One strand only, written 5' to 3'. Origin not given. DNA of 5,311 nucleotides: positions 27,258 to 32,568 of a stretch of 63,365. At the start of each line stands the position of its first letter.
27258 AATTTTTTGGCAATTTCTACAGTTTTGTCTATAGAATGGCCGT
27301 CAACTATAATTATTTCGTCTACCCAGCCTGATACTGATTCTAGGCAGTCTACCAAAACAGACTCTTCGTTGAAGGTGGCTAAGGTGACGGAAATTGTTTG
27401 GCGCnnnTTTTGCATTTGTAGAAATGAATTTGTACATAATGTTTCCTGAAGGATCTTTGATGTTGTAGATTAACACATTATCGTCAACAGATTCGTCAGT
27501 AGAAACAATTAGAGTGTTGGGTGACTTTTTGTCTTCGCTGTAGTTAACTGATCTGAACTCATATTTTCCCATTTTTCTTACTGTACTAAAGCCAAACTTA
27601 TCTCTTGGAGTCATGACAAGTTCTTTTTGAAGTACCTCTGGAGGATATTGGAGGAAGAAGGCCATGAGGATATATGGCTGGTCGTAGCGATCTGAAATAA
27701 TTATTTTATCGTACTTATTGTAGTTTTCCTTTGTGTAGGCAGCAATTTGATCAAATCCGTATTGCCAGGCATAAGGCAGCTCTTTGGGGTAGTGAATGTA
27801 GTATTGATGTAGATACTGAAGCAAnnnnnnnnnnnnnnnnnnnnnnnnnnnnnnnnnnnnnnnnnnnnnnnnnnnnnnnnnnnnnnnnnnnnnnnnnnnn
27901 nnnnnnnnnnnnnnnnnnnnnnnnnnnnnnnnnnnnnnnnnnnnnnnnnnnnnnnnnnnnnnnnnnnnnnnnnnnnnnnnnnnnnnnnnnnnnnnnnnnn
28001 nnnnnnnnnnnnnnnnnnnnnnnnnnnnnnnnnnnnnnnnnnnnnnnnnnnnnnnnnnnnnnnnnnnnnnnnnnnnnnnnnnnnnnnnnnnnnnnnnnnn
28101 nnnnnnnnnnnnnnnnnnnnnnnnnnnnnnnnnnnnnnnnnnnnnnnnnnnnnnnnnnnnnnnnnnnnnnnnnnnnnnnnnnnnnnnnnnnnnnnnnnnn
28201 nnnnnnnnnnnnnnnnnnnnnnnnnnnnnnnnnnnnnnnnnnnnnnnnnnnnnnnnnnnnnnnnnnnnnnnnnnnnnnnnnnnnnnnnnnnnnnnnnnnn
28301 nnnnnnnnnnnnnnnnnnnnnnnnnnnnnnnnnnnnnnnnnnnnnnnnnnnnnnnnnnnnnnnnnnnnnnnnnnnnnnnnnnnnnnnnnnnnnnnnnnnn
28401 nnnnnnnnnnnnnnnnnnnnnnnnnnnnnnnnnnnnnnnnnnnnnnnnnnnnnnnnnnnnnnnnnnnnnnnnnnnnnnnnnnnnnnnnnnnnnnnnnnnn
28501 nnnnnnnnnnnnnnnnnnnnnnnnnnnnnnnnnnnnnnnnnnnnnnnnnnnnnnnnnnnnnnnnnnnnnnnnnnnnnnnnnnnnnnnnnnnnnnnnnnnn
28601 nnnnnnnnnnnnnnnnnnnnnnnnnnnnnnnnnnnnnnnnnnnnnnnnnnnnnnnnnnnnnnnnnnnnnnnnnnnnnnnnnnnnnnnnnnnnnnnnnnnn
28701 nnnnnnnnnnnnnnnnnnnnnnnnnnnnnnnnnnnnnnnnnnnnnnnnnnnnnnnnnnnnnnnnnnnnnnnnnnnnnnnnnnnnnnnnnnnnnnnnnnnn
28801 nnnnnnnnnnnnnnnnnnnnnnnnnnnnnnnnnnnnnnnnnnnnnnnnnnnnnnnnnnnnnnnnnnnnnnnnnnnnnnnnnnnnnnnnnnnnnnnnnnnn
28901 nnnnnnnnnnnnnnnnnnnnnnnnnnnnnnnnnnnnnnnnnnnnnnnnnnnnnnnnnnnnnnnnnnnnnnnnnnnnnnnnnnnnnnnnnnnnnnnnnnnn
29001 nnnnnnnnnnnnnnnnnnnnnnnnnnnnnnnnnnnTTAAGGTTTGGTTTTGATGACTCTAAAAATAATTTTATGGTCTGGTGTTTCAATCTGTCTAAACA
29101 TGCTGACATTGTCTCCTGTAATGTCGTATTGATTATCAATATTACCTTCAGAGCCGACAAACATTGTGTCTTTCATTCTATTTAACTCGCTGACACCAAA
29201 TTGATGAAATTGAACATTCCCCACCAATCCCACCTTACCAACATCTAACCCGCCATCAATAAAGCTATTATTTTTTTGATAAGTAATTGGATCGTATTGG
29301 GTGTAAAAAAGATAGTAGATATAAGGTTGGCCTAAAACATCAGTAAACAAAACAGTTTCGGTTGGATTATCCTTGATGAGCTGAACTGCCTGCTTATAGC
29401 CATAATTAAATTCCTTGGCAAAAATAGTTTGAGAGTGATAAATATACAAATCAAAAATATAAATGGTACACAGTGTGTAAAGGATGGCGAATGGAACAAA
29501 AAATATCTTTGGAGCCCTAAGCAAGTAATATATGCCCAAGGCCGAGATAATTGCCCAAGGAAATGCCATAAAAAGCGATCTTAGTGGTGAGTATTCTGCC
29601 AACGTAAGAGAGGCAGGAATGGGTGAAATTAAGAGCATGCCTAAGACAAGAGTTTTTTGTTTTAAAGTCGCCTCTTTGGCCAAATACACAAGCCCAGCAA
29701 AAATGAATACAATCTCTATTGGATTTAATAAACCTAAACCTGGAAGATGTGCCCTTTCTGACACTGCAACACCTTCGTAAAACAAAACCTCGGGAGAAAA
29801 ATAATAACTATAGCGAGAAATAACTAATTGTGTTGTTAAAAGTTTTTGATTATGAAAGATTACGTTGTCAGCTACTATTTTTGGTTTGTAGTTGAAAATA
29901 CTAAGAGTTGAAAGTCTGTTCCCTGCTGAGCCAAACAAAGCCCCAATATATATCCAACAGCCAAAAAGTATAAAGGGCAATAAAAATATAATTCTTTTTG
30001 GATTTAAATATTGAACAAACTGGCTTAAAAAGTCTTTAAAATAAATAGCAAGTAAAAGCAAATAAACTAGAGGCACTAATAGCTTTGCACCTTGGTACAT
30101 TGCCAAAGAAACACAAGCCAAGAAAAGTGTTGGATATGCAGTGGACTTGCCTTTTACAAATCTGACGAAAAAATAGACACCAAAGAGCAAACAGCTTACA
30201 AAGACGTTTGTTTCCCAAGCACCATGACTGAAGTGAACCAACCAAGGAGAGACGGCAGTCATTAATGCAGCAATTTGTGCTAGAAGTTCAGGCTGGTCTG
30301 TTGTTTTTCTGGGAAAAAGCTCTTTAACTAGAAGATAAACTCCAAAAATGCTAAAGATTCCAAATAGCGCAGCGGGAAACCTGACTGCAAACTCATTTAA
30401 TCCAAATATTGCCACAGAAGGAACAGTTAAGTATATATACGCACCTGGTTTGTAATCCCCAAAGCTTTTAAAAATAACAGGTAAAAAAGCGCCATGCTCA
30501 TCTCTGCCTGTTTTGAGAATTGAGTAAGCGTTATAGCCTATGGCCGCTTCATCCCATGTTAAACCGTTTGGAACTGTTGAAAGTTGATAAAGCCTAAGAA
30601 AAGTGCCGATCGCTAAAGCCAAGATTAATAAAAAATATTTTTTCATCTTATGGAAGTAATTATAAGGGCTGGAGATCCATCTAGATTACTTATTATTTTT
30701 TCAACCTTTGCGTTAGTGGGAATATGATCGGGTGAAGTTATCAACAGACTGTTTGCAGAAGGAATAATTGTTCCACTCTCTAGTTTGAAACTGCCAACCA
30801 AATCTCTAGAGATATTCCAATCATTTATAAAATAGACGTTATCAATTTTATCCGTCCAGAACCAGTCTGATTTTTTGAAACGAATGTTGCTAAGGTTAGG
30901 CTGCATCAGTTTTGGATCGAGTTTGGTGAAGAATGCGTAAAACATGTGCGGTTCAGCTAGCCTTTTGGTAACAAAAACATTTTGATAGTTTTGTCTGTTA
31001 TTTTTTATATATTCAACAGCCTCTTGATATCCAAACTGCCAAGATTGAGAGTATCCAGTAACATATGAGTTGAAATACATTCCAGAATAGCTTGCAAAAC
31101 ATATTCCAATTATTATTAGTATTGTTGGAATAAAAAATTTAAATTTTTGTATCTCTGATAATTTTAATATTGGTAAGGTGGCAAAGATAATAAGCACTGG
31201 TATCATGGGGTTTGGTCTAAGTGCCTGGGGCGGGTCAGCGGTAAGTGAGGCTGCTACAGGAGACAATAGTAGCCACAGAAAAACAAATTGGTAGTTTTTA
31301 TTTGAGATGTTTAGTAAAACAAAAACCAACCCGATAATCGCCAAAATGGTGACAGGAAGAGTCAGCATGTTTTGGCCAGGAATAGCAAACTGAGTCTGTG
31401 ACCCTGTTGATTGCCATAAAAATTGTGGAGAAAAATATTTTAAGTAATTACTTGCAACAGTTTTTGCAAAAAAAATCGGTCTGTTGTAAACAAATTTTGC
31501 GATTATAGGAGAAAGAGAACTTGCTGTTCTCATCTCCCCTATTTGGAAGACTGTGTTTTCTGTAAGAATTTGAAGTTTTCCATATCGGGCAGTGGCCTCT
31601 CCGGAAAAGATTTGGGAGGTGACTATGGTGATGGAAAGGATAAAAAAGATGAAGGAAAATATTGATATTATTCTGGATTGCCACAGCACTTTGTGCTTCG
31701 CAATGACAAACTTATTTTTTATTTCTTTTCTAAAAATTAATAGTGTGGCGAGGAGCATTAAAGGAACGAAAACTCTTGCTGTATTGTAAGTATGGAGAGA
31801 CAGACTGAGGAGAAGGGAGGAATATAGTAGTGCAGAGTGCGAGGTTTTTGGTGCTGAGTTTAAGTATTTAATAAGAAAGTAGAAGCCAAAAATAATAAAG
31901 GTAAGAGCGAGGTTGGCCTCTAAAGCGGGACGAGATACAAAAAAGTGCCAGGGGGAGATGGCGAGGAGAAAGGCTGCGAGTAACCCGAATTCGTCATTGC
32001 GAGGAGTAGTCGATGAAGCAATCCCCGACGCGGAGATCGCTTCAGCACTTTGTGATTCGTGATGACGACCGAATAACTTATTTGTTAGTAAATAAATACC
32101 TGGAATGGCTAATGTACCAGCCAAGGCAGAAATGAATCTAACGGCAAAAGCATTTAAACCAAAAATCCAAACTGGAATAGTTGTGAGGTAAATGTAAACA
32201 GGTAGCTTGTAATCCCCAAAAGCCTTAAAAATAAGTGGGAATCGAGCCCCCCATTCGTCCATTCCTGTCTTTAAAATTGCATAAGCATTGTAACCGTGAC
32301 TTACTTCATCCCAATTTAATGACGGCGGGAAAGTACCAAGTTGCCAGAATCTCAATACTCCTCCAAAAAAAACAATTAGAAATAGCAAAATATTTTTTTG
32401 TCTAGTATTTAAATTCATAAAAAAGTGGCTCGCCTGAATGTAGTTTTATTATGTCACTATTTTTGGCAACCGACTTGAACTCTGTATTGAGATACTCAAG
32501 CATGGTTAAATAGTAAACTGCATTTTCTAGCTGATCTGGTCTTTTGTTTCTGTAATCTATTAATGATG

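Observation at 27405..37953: Six family-A paralogues in a head-to-tail, translationally coupled array with a conserved catalytic half and divergent C-terminal domains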

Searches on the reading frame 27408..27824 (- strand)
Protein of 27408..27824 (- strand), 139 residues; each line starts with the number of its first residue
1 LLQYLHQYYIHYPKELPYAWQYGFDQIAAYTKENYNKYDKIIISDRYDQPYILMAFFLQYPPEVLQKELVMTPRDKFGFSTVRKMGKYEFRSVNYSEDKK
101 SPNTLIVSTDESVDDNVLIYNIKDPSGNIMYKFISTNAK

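Call 54: predict_structure(alignment_id=A4)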
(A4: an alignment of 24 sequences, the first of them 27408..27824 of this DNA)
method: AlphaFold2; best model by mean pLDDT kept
length: 139 residues; sequences in the alignment: 24
mean_pLDDT: 82.8   pTM: 0.75
mean pLDDT of the five models: 82.8, 82.4, 80.3, 79.8, 77.5
residues with pLDDT >= 90: 57; 70-90: 56; 50-70: 23; < 50: 3
segments of 3 or more residues with pLDDT < 50: none
pLDDT, mean of each block of 10 residues (from residue 1): 74 62 88 94 85 87 82 55 84 92 93 90 88 82
secondary structure, 60 per line:
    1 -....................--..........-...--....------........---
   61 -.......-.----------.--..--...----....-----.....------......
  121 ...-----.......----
elements in order: H2-21 H24-33 E40-43 H50-57 H62-68 E88-90 H95-98 E104-108 E118-123 E129-135

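Call 57: fold_search(model_id=the predicted structure, library=pdb)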
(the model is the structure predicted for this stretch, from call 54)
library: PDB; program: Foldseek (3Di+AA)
matches with E <= 10: 252; with E <= 0.001: 0
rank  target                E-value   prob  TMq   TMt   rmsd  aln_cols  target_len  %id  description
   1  3ozf_A                1.8e-01  0.20  0.22  0.15  10.2       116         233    9  Crystal Structure of Plasmodium falciparum Hypoxanthine-Guanine-Xanthine Phosphoribosyltransferase in complex with hyp (released 2011-09-28)
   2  8jsv_I                1.9e-01  0.07  0.20  0.16  10.0       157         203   10  Dihydrofolate reductase-like enzyme from Leptospira interrogans (selenomethionine derivative) (released 2024-06-26)
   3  3ozf_C                2.7e-01  0.16  0.23  0.15   9.8       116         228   10  Crystal Structure of Plasmodium falciparum Hypoxanthine-Guanine-Xanthine Phosphoribosyltransferase in complex with hyp (released 2011-09-28)
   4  7tux_A                2.8e-01  0.16  0.23  0.15   9.8       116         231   10  Crystal Structure of Plasmodium falciparum Hypoxanthine-Guanine-Xanthine Phosphoribosyltransferase in complex with [(3 (released 2022-12-07)
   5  3ozf_B                2.8e-01  0.15  0.22  0.15  10.2       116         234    9  Crystal Structure of Plasmodium falciparum Hypoxanthine-Guanine-Xanthine Phosphoribosyltransferase in complex with hyp (released 2011-09-28)
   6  7tux_B                3.0e-01  0.16  0.23  0.15   9.8       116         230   10  Crystal Structure of Plasmodium falciparum Hypoxanthine-Guanine-Xanthine Phosphoribosyltransferase in complex with [(3 (released 2022-12-07)
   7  3ozg_B                3.0e-01  0.15  0.22  0.15  10.1       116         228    9  Crystal Structure of Plasmodium falciparum Hypoxanthine-Guanine-Xanthine Phosphoribosyltransferase in complex with S-S (released 2011-09-28)
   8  1cjb_A                3.7e-01  0.15  0.23  0.15   9.8       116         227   10  MALARIAL PURINE PHOSPHORIBOSYLTRANSFERASE (released 1999-08-18)
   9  1cjb_C                3.7e-01  0.15  0.23  0.15   9.8       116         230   10  MALARIAL PURINE PHOSPHORIBOSYLTRANSFERASE (released 1999-08-18)
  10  5vog                  4.2e-01  0.13  0.21  0.17  11.1       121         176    9  Crystal Structure of a Hypothetical Protein from Neisseria gonorrhoeae with bound ppGpp (released 2017-05-24)
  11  1ebl_A                5.9e-01  0.15  0.32  0.17   8.0       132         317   11  THE 1.8 A CRYSTAL STRUCTURE AND ACTIVE SITE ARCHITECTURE OF BETA-KETOACYL-[ACYL CARRIER PROTEIN] SYNTHASE III (FABH) F (released 2000-02-11)
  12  2ift_B                5.9e-01  0.11  0.31  0.28   7.2       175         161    5  Crystal structure of putative methylase HI0767 from Haemophilus influenzae. NESG target IR102. (released 2006-10-10)
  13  7tux_D                6.3e-01  0.12  0.23  0.15   9.8       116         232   10  Crystal Structure of Plasmodium falciparum Hypoxanthine-Guanine-Xanthine Phosphoribosyltransferase in complex with [(3 (released 2022-12-07)
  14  6pqb_C                6.3e-01  0.11  0.32  0.21   6.9       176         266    8  Crystal structure of aminoglycoside-resistance methyltransferase RmtC bound to S-adenosylhomocysteine (SAH) (released 2019-10-16)
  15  4jit_A                6.7e-01  0.09  0.21  0.20   9.0       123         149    9  Crystal Structure of E. coli XGPRT in complex with (S)-3-(Guanin-9-yl)pyrrolidin-N-ylacetylphosphonic acid (released 2014-12-24)
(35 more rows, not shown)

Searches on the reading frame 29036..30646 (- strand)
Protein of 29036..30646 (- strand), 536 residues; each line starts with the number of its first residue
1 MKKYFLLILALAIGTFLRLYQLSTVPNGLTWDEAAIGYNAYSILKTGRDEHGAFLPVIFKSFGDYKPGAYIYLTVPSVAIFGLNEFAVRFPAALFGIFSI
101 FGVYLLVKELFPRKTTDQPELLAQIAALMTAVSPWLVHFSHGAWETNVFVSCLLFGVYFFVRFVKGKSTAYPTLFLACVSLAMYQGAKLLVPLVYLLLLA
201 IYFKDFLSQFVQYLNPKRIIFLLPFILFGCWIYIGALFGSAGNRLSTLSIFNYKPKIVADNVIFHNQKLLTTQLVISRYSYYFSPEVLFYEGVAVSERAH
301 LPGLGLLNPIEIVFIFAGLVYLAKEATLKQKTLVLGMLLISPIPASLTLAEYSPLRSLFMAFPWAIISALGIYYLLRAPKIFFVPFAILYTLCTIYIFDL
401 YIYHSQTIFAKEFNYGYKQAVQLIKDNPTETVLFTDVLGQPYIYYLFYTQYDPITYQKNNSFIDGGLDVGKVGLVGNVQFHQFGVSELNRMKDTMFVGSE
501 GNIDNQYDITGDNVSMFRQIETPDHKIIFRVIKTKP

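Call 4: search_protein_families(library=pfam, proteins=[window:29036-30646:-], max_evalue=0.01)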
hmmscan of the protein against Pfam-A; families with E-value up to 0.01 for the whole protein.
window:29036-30646:- (536 aa): 2 families
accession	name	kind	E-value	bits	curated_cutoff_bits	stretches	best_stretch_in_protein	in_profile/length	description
PF13231.12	PMT_2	-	3.2e-10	40.9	26.1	1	72-214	8-145/160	Dolichyl-phosphate-mannose-protein mannosyltransferase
PF03779.20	SPW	-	0.0093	16.9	31.5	1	119-155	53-89/93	SPW repeat domain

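Call 9: search_protein_families(library=ncbifam, proteins=[window:29036-30646:-], max_evalue=0.01)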
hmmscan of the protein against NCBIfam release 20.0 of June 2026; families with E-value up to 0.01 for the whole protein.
window:29036-30646:- (536 aa): 1 family
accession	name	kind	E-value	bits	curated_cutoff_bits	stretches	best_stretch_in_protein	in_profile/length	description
TIGR03663.1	TIGR03663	subfamily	1.1e-08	34.5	126.25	1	8-204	5-182/435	flippase activity-associated protein Agl23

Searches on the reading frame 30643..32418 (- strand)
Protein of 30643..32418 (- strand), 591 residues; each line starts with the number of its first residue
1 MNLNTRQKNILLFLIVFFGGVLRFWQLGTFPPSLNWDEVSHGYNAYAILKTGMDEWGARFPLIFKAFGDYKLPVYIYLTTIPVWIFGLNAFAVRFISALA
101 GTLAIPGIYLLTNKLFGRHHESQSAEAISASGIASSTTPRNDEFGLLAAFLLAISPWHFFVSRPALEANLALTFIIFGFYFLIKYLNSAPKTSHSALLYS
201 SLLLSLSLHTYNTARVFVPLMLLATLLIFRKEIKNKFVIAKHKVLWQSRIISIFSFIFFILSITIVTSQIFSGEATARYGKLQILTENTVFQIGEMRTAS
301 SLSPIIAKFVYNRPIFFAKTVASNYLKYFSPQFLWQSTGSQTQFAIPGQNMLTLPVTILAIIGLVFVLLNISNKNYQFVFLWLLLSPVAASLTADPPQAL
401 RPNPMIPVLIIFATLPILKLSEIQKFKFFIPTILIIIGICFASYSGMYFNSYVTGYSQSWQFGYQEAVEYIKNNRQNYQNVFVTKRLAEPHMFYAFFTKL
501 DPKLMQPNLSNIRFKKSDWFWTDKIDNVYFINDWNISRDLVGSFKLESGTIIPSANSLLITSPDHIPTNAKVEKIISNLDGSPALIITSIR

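Call 4: search_protein_families(library=pfam, proteins=[window:30643-32418:-], max_evalue=0.01)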
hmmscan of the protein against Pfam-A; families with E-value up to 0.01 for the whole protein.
window:30643-32418:- (591 aa): 1 family
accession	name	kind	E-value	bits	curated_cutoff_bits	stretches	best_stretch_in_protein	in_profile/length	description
PF13231.12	PMT_2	-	1.6e-06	28.9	26.1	1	73-185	4-116/160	Dolichyl-phosphate-mannose-protein mannosyltransferase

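Call 9: search_protein_families(library=ncbifam, proteins=[window:30643-32418:-], max_evalue=0.01)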
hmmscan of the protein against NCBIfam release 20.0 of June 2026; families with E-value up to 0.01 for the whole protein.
window:30643-32418:- (591 aa): 1 family
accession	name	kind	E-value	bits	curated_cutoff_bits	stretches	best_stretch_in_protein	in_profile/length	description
NF009784.2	PRK13279.1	equivalog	0.00088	18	567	1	77-129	67-119/539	lipid IV(A) 4-amino-4-deoxy-L-arabinosyltransferase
